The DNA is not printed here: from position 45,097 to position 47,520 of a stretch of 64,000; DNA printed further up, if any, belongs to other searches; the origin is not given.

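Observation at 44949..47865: XRE regulator plus Ppl-like PHP-ATPase defence gene (plus a small downstream ORF)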

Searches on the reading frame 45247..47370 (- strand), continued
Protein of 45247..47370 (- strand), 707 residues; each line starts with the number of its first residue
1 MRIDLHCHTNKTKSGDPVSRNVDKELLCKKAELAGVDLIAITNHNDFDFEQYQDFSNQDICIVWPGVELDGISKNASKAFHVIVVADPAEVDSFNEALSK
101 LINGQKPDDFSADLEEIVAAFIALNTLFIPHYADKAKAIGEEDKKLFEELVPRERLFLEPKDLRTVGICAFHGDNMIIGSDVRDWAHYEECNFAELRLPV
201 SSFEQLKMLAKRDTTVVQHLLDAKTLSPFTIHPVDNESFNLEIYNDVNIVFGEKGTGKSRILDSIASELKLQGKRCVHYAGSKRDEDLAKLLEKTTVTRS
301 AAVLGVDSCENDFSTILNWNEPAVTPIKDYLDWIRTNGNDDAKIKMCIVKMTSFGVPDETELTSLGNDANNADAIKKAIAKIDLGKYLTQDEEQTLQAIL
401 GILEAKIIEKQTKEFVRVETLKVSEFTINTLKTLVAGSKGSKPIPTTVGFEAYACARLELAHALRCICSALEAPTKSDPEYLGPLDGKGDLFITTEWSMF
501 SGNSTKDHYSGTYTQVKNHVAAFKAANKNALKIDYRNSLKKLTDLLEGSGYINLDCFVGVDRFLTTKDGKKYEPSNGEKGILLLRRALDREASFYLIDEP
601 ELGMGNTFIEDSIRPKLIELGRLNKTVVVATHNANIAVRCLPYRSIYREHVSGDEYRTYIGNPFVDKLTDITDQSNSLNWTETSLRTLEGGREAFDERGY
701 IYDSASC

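Call 22: search_solved_structures(query=A2, max_evalue=0.1, show_alignments=3)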
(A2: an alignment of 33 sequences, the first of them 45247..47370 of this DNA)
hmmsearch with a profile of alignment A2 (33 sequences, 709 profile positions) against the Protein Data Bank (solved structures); distinct sequences matched with E-value up to 0.1: 15.
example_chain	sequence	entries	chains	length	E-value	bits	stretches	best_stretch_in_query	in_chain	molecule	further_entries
8ux9_B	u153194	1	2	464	9.4e-07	30.8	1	236-273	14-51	AriA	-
8v45_A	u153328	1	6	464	9.5e-07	30.8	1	236-273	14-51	AriA antitoxin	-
8v46_A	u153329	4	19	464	7.6e-06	27.8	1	236-273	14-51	AriA antitoxin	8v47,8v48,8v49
2nq2_C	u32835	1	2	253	0.0029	19.3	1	577-641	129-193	Hypothetical ABC transporter ATP-binding protein HI1470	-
7kyo_B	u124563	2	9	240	0.0065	18.2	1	578-636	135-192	Manganese ABC transporter, ATP-binding protein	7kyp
7jr7_A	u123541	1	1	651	0.0086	17.8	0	578-635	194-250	ATP-binding cassette sub-family G member 5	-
8cub_C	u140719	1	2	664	0.009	17.7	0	578-635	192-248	ATP-binding cassette sub-family G member 5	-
5do7_A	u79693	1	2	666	0.0091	17.7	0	578-635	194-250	ATP-binding cassette sub-family G member 5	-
7r87_A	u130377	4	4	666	0.0091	17.7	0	578-635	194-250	ATP-binding cassette sub-family G member 5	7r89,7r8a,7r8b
7r88_A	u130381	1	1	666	0.0091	17.7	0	578-635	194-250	ATP-binding cassette sub-family G member 5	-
4yms_J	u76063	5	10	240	0.019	16.6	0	541-638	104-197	ABC-type polar amino acid transport system, ATPase component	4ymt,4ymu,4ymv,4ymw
5xu1_A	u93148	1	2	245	0.081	14.5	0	577-641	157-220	ABC transporter ATP-binding protein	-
4wsw_B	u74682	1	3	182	0.089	14.4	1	289-382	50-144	Hemagglutinin HA2 chain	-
4cyw_B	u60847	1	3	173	0.098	14.3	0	289-376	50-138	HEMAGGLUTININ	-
4cyv_B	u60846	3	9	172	0.099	14.3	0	289-376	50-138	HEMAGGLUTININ | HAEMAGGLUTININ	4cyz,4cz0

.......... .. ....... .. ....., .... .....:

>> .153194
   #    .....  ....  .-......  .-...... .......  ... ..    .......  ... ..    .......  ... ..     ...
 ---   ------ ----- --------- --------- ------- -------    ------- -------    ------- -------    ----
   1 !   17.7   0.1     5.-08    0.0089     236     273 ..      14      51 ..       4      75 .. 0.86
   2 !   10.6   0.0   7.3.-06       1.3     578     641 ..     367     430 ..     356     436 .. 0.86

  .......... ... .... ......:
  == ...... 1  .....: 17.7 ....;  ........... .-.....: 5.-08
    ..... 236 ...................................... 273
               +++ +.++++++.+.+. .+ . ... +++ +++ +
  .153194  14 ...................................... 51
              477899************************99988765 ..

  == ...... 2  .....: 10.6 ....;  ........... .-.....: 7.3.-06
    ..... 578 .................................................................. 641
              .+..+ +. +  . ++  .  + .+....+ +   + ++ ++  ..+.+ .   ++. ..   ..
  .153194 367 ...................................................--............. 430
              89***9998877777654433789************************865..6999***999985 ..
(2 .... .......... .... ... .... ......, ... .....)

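Call 35: find_encoding_contigs(protein=P0037, flank=5000, max_places=2)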
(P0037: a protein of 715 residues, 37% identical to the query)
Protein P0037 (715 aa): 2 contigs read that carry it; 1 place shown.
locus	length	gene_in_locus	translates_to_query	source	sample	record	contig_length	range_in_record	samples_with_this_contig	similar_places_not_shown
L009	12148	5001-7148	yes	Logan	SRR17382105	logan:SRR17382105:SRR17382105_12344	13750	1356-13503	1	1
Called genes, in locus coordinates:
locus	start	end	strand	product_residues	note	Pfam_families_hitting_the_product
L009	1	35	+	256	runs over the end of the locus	PF14335:DUF4391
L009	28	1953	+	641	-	PF01555:N6_N4_Mtase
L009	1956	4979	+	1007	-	PF04851:ResIII, PF19778:RE_endonuc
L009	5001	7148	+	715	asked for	-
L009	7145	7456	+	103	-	-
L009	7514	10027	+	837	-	PF03235:GmrSD_N, PF07510:GmrSD_C, PF18755:RAMA, PF14088:DUF4268 (weak)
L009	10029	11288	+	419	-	-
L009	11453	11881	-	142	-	-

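Call 36: find_encoding_contigs(protein=P0025, flank=5000, max_places=2)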
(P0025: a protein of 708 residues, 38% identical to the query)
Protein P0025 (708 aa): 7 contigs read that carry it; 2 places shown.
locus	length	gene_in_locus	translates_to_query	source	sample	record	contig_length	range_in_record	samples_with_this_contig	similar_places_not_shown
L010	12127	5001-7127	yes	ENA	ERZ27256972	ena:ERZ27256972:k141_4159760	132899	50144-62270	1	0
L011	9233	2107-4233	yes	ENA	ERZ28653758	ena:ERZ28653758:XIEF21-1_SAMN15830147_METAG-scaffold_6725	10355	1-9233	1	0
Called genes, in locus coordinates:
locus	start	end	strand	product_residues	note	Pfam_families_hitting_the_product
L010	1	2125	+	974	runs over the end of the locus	PF05729:NACHT (weak)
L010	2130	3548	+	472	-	PF07693:KAP_NTPase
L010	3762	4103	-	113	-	-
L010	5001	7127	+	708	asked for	-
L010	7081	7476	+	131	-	-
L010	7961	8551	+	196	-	-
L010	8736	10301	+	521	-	-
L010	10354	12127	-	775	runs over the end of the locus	PF04471:Mrr_cat (weak), PF20720:nSTAND3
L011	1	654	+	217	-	?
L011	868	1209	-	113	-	-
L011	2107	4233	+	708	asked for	-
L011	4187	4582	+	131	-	-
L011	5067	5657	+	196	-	-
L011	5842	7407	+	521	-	-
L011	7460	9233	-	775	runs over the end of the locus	PF04471:Mrr_cat (weak), PF20720:nSTAND3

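Call 42: predict_structure(alignment_id=A2)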
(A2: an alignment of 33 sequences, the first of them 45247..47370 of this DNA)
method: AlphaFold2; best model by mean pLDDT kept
length: 707 residues; sequences in the alignment: 33
mean_pLDDT: 84.6   pTM: 0.58
mean pLDDT of the five models: 84.6, 84.0, 81.9, 81.6, 81.4
residues with pLDDT >= 90: 334; 70-90: 278; 50-70: 75; < 50: 20
segments of 3 or more residues with pLDDT < 50: 163-173, 699-707
pLDDT, mean of each block of 10 residues (from residue 1): 85 88 93 87 93 89 92 78 93 95 90 92 91 79 86 78 44 52 87 63 72 54 79 89 92 89 94 91 90 89 91 93 82 69 65 81 90 89 91 93 94 93 86 71 77 89 96 94 85 95 89 93 96 92 95 94 92 87 89 88 66 86 91 84 90 88 82 89 85 59 35
secondary structure, 60 per line:
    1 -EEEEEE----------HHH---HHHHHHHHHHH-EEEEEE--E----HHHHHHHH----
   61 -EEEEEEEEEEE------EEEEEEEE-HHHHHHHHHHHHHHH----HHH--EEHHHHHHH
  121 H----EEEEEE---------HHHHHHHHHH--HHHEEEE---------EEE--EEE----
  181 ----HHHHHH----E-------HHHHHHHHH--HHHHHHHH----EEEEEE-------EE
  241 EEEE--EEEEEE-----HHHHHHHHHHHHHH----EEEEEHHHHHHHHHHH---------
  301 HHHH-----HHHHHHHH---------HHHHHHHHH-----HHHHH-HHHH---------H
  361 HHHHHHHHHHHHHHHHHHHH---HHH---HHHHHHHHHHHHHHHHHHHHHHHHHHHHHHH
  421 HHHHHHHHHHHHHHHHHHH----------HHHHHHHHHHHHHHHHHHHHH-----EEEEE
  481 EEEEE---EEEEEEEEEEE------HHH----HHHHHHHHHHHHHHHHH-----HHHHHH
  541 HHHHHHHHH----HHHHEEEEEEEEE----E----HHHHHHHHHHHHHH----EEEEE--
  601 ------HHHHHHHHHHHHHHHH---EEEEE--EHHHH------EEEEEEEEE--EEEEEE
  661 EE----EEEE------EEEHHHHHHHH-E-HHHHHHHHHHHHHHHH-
elements in order (helices of 4 or more, strands of 3 or more residues): E2-7 H24-34 E36-41 H49-56 E62-72 E79-86 H88-102 H114-121 E126-131 H141-150 E156-159 E169-171 E174-176 H185-190 H203-211 H214-221 E226-231 E239-244 E247-252 H258-271 E276-280 H281-291 H301-304 H310-317 H327-335 H341-345 H347-350 H360-380 H390-439 H450-470 E476-485 E489-499 H513-529 H535-549 H554-557 E558-566 H576-589 E594-598 H607-622 E626-630 H634-637 E644-652 E655-662 E667-670 E677-679 H680-687 H691-706

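Call 44: search_protein_representatives(alignment_id=A2)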
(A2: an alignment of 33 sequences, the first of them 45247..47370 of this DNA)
Query: 33 sequences, 709 profile positions. Proteins with E-value up to 0.001 (for the whole library): 2151; up to 1e-10: 790; up to 1e-30: 316. The best 150 are listed.
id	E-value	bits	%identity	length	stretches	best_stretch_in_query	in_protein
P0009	0.0e+00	1035.7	-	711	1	1-708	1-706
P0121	0.0e+00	1026.7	-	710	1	1-708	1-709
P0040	6.4e-273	924.0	-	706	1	1-708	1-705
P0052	1.2e-272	923.1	-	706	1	1-708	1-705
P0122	1.5e-267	906.2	-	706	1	1-708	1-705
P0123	3.6e-266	901.6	-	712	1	1-707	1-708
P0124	3.7e-261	885.1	-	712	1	1-707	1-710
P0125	9.5e-261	883.7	-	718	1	3-707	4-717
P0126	1.3e-258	876.6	-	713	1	1-708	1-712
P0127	1.2e-252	857.0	-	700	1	1-705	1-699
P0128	1.4e-245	833.6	-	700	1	1-706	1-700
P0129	3.6e-240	815.7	-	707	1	1-708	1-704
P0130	2.2e-235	799.9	-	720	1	1-707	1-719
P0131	2.5e-228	776.5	-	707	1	1-708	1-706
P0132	8.5e-224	761.6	-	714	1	1-706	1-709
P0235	2.8e-100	353.3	-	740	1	1-707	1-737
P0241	4.3e-95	336.1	-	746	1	1-707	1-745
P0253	1.8e-88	314.3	-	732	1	1-708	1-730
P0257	2.5e-84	300.5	-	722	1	1-705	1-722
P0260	4.4e-82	293.1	-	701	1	1-708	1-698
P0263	1.2e-79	285.0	-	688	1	1-706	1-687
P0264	1.2e-78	281.8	-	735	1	1-707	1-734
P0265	1.7e-77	277.9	-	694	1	1-705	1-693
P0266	3.5e-77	276.9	-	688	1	2-707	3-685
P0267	1.2e-76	275.1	-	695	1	1-705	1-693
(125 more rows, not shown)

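Call 45: search_protein_families(library=padloc, proteins=[P0235, P0241, P0253, P0257, P0260, P0263, P0264, P0265, P0266, P0267], max_evalue=0.000001)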
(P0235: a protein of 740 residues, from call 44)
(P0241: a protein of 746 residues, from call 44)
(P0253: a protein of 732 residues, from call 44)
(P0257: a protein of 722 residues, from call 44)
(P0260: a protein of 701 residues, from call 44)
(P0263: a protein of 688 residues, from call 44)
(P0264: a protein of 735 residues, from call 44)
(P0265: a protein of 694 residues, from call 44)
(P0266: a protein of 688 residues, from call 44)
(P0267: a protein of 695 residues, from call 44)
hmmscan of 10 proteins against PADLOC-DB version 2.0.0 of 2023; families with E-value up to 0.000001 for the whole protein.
P0235 (740 aa): 5 families
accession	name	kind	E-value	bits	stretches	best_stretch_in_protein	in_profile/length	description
PDLC04680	PDC-M49A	-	2.2e-24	84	2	263-735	229-670/674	-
PDLC04678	PDC-M49A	-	8.2e-13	45.5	1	265-667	237-614/681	-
PDLC04135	mad3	-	6.1e-12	43.8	1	265-664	22-325/374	mads_3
PDLC02980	AriA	-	1.3e-09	36.5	1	267-665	1-302/304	-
PDLC04242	PDC-M01A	-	1.3e-07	28.2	0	575-674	375-477/566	-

P0241 (746 aa): 3 families
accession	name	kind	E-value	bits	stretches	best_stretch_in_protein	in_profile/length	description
PDLC04680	PDC-M49A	-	6.1e-20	69.4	1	2-744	3-671/674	-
PDLC04678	PDC-M49A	-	3.7e-17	59.9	1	2-744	4-678/681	-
PDLC04135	mad3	-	2.1e-07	28.8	0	318-675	146-325/374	mads_3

P0253 (732 aa): 2 families
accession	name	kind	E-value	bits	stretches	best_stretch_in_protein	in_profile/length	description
PDLC04678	PDC-M49A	-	1.4e-26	91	2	2-457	4-433/681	-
PDLC04680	PDC-M49A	-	4.6e-13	46.6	1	2-730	3-673/674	-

P0257 (722 aa): 4 families
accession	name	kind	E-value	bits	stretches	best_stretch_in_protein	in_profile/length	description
PDLC04680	PDC-M49A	-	9.9e-25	85.2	1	3-722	4-670/674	-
PDLC04678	PDC-M49A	-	8e-15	52.1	1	250-722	234-677/681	-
PDLC02335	AbiLi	-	3.9e-07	27.4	0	256-656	79-240/326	AbiLi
PDLC04146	HEC-02B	-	7.7e-07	26.4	0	247-306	16-69/344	-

P0260 (701 aa): 0 families

P0263 (688 aa): 3 families
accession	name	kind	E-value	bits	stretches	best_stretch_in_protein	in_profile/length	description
PDLC04680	PDC-M49A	-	5.8e-24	82.7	1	2-686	3-670/674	-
PDLC04678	PDC-M49A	-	2.8e-16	56.9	1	2-686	4-677/681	-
PDLC04135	mad3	-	6.3e-07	27.3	1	369-618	87-324/374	mads_3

P0264 (735 aa): 1 family
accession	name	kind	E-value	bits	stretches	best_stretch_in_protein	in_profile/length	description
PDLC04680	PDC-M49A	-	1.1e-12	45.3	1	2-732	3-670/674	-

P0265 (694 aa): 2 families
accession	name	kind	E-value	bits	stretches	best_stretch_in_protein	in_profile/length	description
PDLC04680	PDC-M49A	-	4.9e-25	86.2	1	2-694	3-671/674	-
PDLC04678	PDC-M49A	-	2e-16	57.4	1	2-694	4-678/681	-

P0266 (688 aa): 3 families
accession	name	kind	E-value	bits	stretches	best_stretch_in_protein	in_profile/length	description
PDLC04680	PDC-M49A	-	1.6e-19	68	1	1-683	1-670/674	-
PDLC04213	HEC-02A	-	4.9e-09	34.2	0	235-311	15-87/337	-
PDLC04135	mad3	-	3.3e-08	31.5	1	221-622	3-329/374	mads_3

P0267 (695 aa): 1 family
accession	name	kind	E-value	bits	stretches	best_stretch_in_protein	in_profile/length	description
PDLC04680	PDC-M49A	-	1.8e-12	44.6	1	2-692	3-669/674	-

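Call 46: fold_search(model_id=the predicted structure, library=pdb)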
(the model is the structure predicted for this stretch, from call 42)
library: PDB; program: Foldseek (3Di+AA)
matches with E <= 10: 697; with E <= 0.001: 14
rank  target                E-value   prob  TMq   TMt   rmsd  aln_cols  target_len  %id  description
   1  7ug9                  3.3e-05  1.00  0.18  0.56   3.5       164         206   17  Crystal structure of RNase AM PHP domain (released 2022-08-31)
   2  3e0f                  3.7e-05  1.00  0.20  0.45   5.7       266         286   11  Crystal structure of a putative metal-dependent phosphoesterase (bad_1165) from bifidobacterium adolescentis atcc 15703  (released 2008-09-02)
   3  8dk2_D                8.0e-05  0.82  0.15  0.15  47.0       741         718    9  CryoEM structure of Pseudomonas aeruginosa PA14 JetABC in an unclamped state trapped in ATP dependent dimeric form (released 2022-10-05)
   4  3o0f                  8.9e-05  1.00  0.20  0.46   5.6       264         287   13  Crystal structure of a putative metal-dependent phosphoesterase (BAD_1165) from bifidobacterium adolescentis atcc 15703  (released 2010-08-25)
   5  4ad8                  1.0e-04  1.00  0.21  0.31  26.1       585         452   12  Crystal structure of a deletion mutant of Deinococcus radiodurans RecN (released 2012-12-12)
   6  7w1m_A                1.5e-04  1.00  0.18  0.30  29.0       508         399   12  Cryo-EM structure of human cohesin-CTCF-DNA complex (released 2023-05-31)
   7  9qxx_A                1.8e-04  0.87  0.14  0.14  47.6       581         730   11  JetABC DNA loaded state dimer (released 2025-10-01)
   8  9etk                  1.9e-04  1.00  0.21  0.48   7.0       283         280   15  Crystal structure of Vibrio cholerae RNase AM (released 2024-09-11)
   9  9qxu_B                2.0e-04  0.47  0.11  0.11  47.2       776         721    9  JetABC DNA loaded state monomer (open) (released 2025-10-01)
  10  6wge_A                2.8e-04  0.99  0.18  0.31  28.2       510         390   12  Cryo-EM structure of human Cohesin-NIPBL-DNA complex without STAG1 (released 2020-05-20)
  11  9qxt_A                3.6e-04  0.54  0.14  0.13  46.5       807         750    9  E. coli JetABC dimer in the DNA boarding-holding state (released 2025-10-01)
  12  8dk2_C                4.1e-04  0.54  0.14  0.13  47.2       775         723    9  CryoEM structure of Pseudomonas aeruginosa PA14 JetABC in an unclamped state trapped in ATP dependent dimeric form (released 2022-10-05)
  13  4aby_B                7.4e-04  1.00  0.22  0.38  23.4       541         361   10  Crystal structure of Deinococcus radiodurans RecN head domain (released 2012-12-12)
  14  2yb1                  7.8e-04  1.00  0.20  0.44   6.9       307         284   11  Structure of an amidohydrolase from Chromobacterium violaceum (EFI target EFI-500202) with bound Mn, AMP and phosphate. (released 2011-03-16)
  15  7vgf_A                1.0e-03  0.77  0.12  0.14  23.6       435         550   11  cryo-EM structure of AMP-PNP bound human ABCB7 (released 2022-02-16)
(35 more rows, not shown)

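Call 47: find_related_loci(query=A2, collection=genome_contigs, flank=6000)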
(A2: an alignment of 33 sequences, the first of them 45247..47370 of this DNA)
Query A2 (707 aa) in genome_contigs; peptide patterns used: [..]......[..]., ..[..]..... (x = any residue, [..] = any of these).
416 stretches matched a pattern; 110 encode a relative of the query (tblastn E <= 1e-3); the best 80 are kept; 80 distinct loci.
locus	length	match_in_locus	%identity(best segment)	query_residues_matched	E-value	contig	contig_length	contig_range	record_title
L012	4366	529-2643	54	1-705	0e+0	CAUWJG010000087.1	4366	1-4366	MAG: uncultured Collinsella sp. isolate SRS17165166__bin2 genome assembly, contig: SRS17165166_NODE_4435_length_4366_cov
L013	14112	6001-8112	40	1-704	3e-172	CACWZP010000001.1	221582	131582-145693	MAG: uncultured Clostridiales bacterium isolate RUG11065 genome assembly, contig: RUG11065_asm_1, whole genome shotgun s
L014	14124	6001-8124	39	1-705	5e-167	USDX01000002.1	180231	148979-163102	uncultured Eggerthella sp. isolate UMGS1632 genome assembly, contig: NODE_18_length_180231_cov_7.178792, whole genome sh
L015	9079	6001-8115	39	1-704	3e-166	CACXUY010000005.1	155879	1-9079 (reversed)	MAG: uncultured Lachnospiraceae bacterium isolate RUG11623 genome assembly, contig: RUG11623_asm_5, whole genome shotgun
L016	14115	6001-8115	39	1-704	2e-166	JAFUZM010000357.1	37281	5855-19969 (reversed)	MAG: Clostridia bacterium isolate RGIG4967 Roe_deer_Rumen-4__c238183, whole genome shotgun sequence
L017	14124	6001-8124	39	1-705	1e-163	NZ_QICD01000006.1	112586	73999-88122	Paraeggerthella hongkongensis strain DSM 16106 DSM16106T_contig_006, whole genome shotgun sequence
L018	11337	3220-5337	39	1-706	3e-163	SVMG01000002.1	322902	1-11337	MAG: Oscillospiraceae bacterium isolate SIG507 NODE_216_length_322902_cov_13.102610, whole genome shotgun sequence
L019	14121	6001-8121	39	1-704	5e-163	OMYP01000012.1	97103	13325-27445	uncultured Selenomonadales bacterium isolate RUG097 genome assembly, contig: scaffold_510, whole genome shotgun sequence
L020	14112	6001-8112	40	1-704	4e-161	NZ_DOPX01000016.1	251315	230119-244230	MAG: Proteiniclasticum sp. isolate UBA8860 contig_93, whole genome shotgun sequence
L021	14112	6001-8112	40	1-704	6e-161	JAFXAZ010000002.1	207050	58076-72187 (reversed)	MAG: Lachnospiraceae bacterium isolate RGIG6251 Sheep_Rectum-2__c56, whole genome shotgun sequence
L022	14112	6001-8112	39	1-704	6e-161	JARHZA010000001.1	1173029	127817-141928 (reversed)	MAG: Eubacterium sp. isolate cluster1_bin.35 k127_837996, whole genome shotgun sequence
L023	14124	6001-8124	39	1-705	2e-160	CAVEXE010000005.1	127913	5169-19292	Senegalimassilia sp. isolate H07675-L1_cleanbin_000011 genome assembly, contig: Spades_H07675-L1_contig_34, whole genome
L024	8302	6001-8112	39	1-704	2e-160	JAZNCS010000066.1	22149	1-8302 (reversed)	MAG: Acutalibacteraceae bacterium isolate T1900044730_TS20190196.MAGScoT_cleanbin_000024 SGB_2005_k141_2499054, whole ge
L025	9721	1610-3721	38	1-704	3e-158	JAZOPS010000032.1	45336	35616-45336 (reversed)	MAG: Candidatus Fimenecus sp. isolate T1900045571_YK20190265.MAGScoT_cleanbin_000032 SGB_7981_k141_1613030, whole genome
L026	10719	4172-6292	39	1-706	2e-158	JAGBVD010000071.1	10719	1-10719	MAG: Oscillospiraceae bacterium isolate RGIG9475 Yak_Cecum-4__c248156, whole genome shotgun sequence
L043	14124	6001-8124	37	1-705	3e-152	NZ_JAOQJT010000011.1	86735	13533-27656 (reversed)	Coprococcus aceti strain H2_11 .13414_6_27.11, whole genome shotgun sequence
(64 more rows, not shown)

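Call 69: search_protein_families(library=padloc, alignment_id=A5, max_evalue=1e-10)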
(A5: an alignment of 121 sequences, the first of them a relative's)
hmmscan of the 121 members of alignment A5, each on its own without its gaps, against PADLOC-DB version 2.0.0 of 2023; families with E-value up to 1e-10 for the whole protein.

A. member 1, L001:4482-4994:+ (170 aa): 0 families

B. families by the number of members that match (of 121 scanned): 226 families (the first 25 are shown)
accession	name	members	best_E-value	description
PDLC01495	PD_DExK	6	1.5e-19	"CAS-I,CAS-II,CAS-III,CAS-IV,CAS-V,CAS-VI; associated"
PDLC00745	Effector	6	4.9e-15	Endonuclease (NucC)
PDLC02707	PbeA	5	5.6e-31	PbeA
PDLC04911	PDC-S11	4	2.3e-111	-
PDLC03048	REase_I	3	0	Type I restriction enzyme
PDLC02702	Orf5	3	1.6e-167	Orf5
PDLC03040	REase_I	3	1.1e-153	Type I restriction enzyme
PDLC02693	Orf5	3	5.4e-143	Orf5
PDLC04912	PDC-S11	3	1.1e-97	-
PDLC03044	REase_I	3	3.5e-79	Type I restriction enzyme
PDLC04914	PDC-S11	3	5.6e-73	-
PDLC03041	REase_I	3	2.1e-69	Type I restriction enzyme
PDLC04157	HEC-06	3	1.8e-62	-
PDLC04155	HEC-06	3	1.8e-61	-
PDLC04154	HEC-06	3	8.8e-61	-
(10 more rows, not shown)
